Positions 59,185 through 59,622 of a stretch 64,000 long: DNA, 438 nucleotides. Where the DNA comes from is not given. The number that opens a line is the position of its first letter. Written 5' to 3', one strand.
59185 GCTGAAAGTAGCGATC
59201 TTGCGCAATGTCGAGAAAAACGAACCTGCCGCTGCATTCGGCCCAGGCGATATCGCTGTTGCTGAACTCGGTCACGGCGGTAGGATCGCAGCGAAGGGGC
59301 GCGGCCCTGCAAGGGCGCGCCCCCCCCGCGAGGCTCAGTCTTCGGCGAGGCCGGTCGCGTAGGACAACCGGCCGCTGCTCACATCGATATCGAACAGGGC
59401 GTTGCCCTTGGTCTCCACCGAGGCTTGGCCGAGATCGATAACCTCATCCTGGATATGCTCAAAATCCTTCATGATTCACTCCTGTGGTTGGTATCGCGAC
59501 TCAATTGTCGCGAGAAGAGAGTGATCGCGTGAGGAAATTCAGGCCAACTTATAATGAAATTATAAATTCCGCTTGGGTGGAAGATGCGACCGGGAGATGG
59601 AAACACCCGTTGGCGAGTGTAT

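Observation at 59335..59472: Unannotated 45-aa lasso peptide precursor predicting a class II lasso (Gly1-Asp8 ring, 23-aa core)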

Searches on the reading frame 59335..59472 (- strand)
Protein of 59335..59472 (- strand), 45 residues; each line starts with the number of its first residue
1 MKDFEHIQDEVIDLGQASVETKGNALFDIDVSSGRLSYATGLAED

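Call 3: search_protein_families(library=pfam, proteins=[window:59335-59472:-], max_evalue=0.01)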
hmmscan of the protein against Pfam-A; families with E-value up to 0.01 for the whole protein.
window:59335-59472:- (45 aa): 1 family
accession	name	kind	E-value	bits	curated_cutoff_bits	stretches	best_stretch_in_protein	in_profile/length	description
PF24178.1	Subterisin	-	1.9e-13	50.6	27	1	1-44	1-42/42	Lasso peptide subterisin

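Call 4: search_protein_families(library=ncbifam, proteins=[window:59335-59472:-], max_evalue=0.01)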
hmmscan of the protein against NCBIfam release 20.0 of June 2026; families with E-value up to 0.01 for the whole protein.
window:59335-59472:- (45 aa): 1 family
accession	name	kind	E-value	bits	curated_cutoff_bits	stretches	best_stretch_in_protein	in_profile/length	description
NF033522.2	lasso_benenodin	subfamily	6.4e-12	45.2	33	1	4-45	4-43/43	benenodin family lasso peptide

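Call 5: find_homologous_proteins(query=window:59335-59472:-, max_evalue=0.01)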
Query window:59335-59472:- (45 aa): 18 proteins with E <= 0.01 among 19 candidates.
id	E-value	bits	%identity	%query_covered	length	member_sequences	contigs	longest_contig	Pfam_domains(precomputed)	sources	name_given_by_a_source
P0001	1.4e-19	85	96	100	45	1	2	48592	PF24178.2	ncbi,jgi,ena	-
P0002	1.9e-19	84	96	100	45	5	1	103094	PF24178.2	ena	-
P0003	2.3e-17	78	89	100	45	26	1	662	PF24178.2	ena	-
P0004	2.1e-15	72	82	100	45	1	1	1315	PF24178.2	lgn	-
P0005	5.9e-15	71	78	100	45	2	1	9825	PF24178.2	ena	-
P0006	2.1e-14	69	78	100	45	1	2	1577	PF24178.2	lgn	-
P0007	2.9e-14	69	78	100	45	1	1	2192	PF24178.2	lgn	-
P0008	8.3e-14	67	76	100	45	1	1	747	PF24178.2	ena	-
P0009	2.3e-12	63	71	100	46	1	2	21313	PF24178.2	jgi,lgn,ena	-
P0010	1.0e-11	61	69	100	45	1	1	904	PF24178.2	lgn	-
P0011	5.6e-11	58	69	100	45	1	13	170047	PF24178.2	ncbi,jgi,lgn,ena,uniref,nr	ncbi:benenodin family lasso peptide [Pelagerythrobacter aerophilus]|jgi:hypothetical protein|uniref:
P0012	3.1e-10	56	64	100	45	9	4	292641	PF24178.2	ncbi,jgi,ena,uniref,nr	ncbi:benenodin family lasso peptide [Porphyrobacter algicida]|jgi:hypothetical protein|uniref:Beneno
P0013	1.0e-9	55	68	98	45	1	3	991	PF24178.2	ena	-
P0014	8.0e-9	52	62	100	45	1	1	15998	PF24178.2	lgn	-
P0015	1.7e-8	51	64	96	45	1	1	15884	PF24178.2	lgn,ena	-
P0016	1.2e-7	48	60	100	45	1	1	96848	PF24178.2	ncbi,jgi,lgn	jgi:hypothetical protein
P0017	2.9e-4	38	58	100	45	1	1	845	PF24178.2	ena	-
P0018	3.4e-4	38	56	100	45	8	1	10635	PF24178.2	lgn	-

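Call 10: list_cluster_members(proteins=[window:59335-59472:-, P0001, P0002, P0003])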
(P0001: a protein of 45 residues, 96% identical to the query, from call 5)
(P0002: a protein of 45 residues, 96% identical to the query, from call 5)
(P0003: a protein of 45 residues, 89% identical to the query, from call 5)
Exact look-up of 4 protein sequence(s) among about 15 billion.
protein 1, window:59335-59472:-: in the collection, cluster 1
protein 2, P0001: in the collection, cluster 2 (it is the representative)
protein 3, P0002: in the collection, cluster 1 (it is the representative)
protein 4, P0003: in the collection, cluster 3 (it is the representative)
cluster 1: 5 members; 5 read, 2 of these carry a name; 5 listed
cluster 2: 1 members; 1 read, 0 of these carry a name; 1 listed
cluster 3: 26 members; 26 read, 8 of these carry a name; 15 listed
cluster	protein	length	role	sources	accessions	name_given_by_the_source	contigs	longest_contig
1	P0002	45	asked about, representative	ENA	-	-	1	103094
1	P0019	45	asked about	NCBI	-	-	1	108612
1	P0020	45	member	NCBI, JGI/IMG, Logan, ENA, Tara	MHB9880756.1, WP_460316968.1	benenodin family lasso peptide [Pacificimonas sp. ICDLI1SI03] | strand:+ start:459 stop:596 length:138 start_codon:yes stop_codon:yes gene_type:complete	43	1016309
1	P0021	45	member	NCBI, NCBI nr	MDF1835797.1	MAG: benenodin family lasso peptide [Alteraurantiacibacter sp. bin_em_oilr2.035] | benenodin family lasso peptide [Alteraurantiacibacter sp. bin_em_oilr2.035]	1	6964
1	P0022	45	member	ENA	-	-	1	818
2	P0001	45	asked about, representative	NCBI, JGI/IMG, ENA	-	-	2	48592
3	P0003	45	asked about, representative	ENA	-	-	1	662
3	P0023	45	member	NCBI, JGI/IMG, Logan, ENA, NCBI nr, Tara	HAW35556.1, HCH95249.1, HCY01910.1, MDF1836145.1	MAG TPA: hypothetical protein DCX71_05615 [Erythrobacter sp.] | hypothetical protein | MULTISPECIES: benenodin family lasso peptide [unclassified Erythrobacter]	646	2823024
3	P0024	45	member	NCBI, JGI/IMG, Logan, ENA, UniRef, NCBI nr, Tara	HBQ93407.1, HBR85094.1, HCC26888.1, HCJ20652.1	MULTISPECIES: benenodin family lasso peptide [Qipengyuania] | hypothetical protein | Benenodin family lasso peptide n=1 Tax=Qipengyuania citrea LAMA 915 TaxID=1306953 ...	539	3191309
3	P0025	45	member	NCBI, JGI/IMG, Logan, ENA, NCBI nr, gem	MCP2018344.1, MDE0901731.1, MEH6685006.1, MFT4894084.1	MAG: benenodin family lasso peptide [Erythrobacter sp.] | hypothetical protein | benenodin family lasso peptide [Qipengyuania citrea]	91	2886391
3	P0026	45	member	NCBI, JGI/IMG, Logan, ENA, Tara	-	hypothetical protein | strand:+ start:2610 stop:2747 length:138 start_codon:yes stop_codon:yes gene_type:complete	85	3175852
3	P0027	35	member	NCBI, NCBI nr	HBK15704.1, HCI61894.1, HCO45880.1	MAG TPA: hypothetical protein DIT44_04385, partial [Erythrobacter sp.] | hypothetical protein [Erythrobacter sp.]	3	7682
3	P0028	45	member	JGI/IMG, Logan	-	hypothetical protein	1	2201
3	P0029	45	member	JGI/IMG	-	hypothetical protein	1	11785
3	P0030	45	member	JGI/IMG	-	hypothetical protein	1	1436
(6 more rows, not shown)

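Call 17: search_solved_structures(query=window:59335-59472:-, max_evalue=10, show_alignments=3)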
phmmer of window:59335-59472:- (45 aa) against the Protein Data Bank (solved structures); distinct sequences matched with E-value up to 10: 1.
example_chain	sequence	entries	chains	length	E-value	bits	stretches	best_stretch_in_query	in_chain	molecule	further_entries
4ql5_A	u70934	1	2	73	0.66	13.8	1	8-40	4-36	Translation initiation factor IF-1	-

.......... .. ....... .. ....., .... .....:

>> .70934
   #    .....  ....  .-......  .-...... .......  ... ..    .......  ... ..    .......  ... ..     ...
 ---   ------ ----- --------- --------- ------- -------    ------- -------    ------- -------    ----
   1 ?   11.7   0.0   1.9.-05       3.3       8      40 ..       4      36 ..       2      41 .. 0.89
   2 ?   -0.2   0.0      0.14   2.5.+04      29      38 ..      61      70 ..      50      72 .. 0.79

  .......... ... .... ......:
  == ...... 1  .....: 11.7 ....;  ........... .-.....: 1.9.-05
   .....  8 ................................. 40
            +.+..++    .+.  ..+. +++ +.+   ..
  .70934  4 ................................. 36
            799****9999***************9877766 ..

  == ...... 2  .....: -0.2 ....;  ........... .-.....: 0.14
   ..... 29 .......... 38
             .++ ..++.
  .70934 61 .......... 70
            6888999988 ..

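Call 20: find_related_loci(query=A1, collection=genome_contigs, flank=8000)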
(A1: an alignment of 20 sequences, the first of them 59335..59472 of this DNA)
Query A1 (45 aa) in genome_contigs; peptide patterns used: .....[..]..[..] (x = any residue, [..] = any of these).
44 stretches matched a pattern; 19 encode a relative of the query (tblastn E <= 1e-3); 19 distinct loci.
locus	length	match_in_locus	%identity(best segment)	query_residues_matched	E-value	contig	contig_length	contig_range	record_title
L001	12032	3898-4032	96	1-45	4e-25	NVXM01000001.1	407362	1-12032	MAG: Sphingopyxis sp. isolate NORP11 Contig_source1382A_23, whole genome shotgun sequence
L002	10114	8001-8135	91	1-45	7e-24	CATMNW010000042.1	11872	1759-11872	MAG: uncultured Erythrobacteraceae bacterium isolate SRR3960580_bin.10_MetaWRAP_v1.3_MAG genome assembly, contig: ERZ508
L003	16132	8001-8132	91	1-44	3e-23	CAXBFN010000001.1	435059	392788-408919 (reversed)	MAG TPA_asm: uncultured Erythrobacter sp. isolate ERR2762121_binner123_Refined_23 genome assembly, contig: ERZ3421540.33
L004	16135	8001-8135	69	1-45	1e-16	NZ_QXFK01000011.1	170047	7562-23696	Pelagerythrobacter aerophilus strain Ery1 97, whole genome shotgun sequence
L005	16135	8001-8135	64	1-45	6e-16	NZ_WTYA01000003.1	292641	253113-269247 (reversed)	Qipengyuania algicida strain KEMB 9005-328 NODE_3_length_292641, whole genome shotgun sequence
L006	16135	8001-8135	64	1-45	7e-15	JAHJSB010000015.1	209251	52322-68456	MAG: Alphaproteobacteria bacterium isolate OS_PC_MetaG.mb.179 OS_PC_MetaG.mb.179_k141_188487, whole genome shotgun seque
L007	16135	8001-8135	67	1-45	7e-15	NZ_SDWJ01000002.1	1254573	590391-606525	Sphingorhabdus profundilacus strain IMCC26285 NODE_2_length_1254573_cov_81.6215, whole genome shotgun sequence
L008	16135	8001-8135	62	1-45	2e-14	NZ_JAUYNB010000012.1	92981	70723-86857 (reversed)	MAG: Novosphingobium sp. isolate C3_concoct.bin.96 C3_k141_98552, whole genome shotgun sequence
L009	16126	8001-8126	62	1-42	1e-12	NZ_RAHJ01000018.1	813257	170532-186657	Tsuneonella suprasediminis strain Ery12 324, whole genome shotgun sequence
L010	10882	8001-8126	62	1-42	1e-12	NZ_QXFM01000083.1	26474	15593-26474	Aurantiacibacter xanthus strain CCTCC AB 2015396 415, whole genome shotgun sequence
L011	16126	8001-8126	62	1-42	1e-12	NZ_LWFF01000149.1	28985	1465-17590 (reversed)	Erythrobacter sp. HI0063 HI0063_c36, whole genome shotgun sequence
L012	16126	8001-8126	62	1-42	1e-12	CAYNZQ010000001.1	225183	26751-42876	MAG TPA_asm: uncultured Citromicrobium sp. isolate binchicken_co237_52 genome assembly, contig: NODE_49_length_225183_co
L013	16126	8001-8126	62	1-42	1e-12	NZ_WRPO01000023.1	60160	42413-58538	Novosphingobium aquimarinum strain M24A2M contig23, whole genome shotgun sequence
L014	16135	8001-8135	60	1-45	2e-12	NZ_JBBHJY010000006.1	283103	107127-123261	Novosphingobium aquae strain AS3R-12 6, whole genome shotgun sequence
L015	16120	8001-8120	60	6-45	6e-12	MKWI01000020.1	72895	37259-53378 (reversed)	MAG: Sphingobium sp. 66-54 SCNpilot_expt_1000_bf_scaffold_353, whole genome shotgun sequence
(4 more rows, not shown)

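Call 37: search_protein_representatives(alignment_id=A1)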
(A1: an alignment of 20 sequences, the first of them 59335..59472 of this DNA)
Query: 20 sequences, 45 profile positions. Proteins with E-value up to 0.001 (for the whole library): 92; up to 1e-10: 12; up to 1e-30: 0. The best 92 are listed.
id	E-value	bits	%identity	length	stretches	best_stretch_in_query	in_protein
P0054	1.0e-17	79.4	-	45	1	1-45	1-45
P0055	3.0e-16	74.7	-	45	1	1-45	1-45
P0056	4.4e-16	74.1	-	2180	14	24-39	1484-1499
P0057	7.7e-16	73.4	-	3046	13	25-41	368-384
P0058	4.4e-15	70.9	-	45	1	1-45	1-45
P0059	1.9e-13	65.7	-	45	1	1-43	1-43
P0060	1.5e-12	62.8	-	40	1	1-34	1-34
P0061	1.7e-12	62.7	-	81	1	1-45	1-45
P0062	3.5e-12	61.7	-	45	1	1-45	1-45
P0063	1.0e-11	60.1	-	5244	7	24-40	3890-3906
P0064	1.7e-11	59.5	-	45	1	1-45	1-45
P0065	3.8e-11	58.3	-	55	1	1-45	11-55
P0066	2.8e-10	55.5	-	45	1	2-43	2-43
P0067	3.3e-10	55.3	-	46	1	7-43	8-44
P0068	6.7e-10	54.3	-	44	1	12-44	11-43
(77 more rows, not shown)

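Call 67: search_protein_families(library=pfam, proteins=[L003:1480-2691:+, L003:2657-3970:+, L003:3967-4740:+, L003:4532-5749:+, L003:5548-6333:+, L003:6149-6769:+, L003:6165-7244:-, L003:6678-7229:+, L003:554-1474:-], max_evalue=0.0001)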
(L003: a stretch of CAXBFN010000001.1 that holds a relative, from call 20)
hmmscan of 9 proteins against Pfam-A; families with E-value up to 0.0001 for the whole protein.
L003:1480-2691:+ (403 aa): 1 family
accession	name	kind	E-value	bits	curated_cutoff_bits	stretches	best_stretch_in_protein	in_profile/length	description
PF00696.33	AA_kinase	-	2.4e-48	165.3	24.9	1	122-364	2-232/234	Amino acid kinase family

L003:2657-3970:+ (437 aa): 2 families
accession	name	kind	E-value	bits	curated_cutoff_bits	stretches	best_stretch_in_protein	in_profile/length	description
PF02882.25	THF_DHG_CYH_C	-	1.9e-66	222.8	27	1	259-426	1-158/160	Tetrahydrofolate dehydrogenase/cyclohydrolase, NAD(P)-binding domain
PF00763.28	THF_DHG_CYH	-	2.3e-39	134.6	32.8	1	141-256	1-115/115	Tetrahydrofolate dehydrogenase/cyclohydrolase, catalytic domain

L003:3967-4740:+ (257 aa): 0 families

L003:4532-5749:+ (405 aa): 0 families

L003:5548-6333:+ (261 aa): 0 families

L003:6149-6769:+ (206 aa): 0 families

L003:6165-7244:- (359 aa): 8 families
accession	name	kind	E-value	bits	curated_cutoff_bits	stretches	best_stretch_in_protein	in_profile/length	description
PF00085.26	Thioredoxin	-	7.9e-25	87.3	23.5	1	67-164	8-102/103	Thioredoxin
PF14561.12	TPR_20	-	9.2e-20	71.2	25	1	273-358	3-90/90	Tetratricopeptide repeat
PF14559.12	TPR_19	-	2.2e-10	41.2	25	1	198-248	2-52/68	Tetratricopeptide repeat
PF13905.12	Thioredoxin_8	-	5.7e-07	30.2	27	1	80-123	2-46/94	Thioredoxin-like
PF00578.27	AhpC-TSA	-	6.9e-07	29.7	26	1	80-132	26-79/124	AhpC/TSA family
PF08534.16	Redoxin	-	1.2e-06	28.9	26.6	1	80-132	29-82/148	Redoxin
PF13432.12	TPR_16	-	4.5e-05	24.3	32.7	1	198-249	8-60/65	Tetratricopeptide repeat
PF13098.12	Thioredoxin_2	-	8.6e-05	23.3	27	0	80-162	6-103/104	Thioredoxin-like domain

L003:6678-7229:+ (183 aa): 0 families

L003:554-1474:- (306 aa): 0 families
